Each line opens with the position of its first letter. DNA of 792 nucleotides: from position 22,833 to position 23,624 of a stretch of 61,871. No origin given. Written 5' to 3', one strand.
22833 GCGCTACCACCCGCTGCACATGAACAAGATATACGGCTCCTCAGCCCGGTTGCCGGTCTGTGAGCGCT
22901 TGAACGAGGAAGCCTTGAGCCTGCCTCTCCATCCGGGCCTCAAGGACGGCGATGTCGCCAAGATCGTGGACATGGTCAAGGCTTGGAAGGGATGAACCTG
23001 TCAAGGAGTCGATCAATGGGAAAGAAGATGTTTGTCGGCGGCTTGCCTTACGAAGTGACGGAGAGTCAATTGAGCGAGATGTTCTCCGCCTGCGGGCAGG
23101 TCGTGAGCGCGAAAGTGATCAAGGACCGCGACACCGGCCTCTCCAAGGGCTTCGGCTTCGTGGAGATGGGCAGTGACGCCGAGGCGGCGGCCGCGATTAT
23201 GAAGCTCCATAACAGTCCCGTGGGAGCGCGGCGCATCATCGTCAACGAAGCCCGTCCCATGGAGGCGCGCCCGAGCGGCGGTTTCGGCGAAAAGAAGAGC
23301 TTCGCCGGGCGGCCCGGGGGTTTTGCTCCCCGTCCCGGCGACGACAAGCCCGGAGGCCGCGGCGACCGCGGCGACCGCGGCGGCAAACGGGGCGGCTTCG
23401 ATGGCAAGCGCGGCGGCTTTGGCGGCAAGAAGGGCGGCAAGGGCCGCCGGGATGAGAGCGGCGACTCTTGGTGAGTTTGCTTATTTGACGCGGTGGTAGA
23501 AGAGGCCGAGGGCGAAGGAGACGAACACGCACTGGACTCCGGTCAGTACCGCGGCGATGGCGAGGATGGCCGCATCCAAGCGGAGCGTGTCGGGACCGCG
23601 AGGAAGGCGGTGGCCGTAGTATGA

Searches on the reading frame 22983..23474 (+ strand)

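Call 11: search_protein_families(library=pfam, proteins=[window:22983-23474:+], max_evalue=0.001)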
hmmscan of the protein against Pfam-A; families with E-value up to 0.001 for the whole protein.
window:22983-23474:+ (163 aa): 2 families
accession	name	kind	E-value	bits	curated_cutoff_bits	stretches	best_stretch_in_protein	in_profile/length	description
PF00076.28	RRM_1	-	5.2e-20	71.5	20.7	1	17-85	2-69/70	RNA recognition motif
PF16367.11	RRM_7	-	0.00017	21.9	27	1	14-41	2-29/94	RNA recognition motif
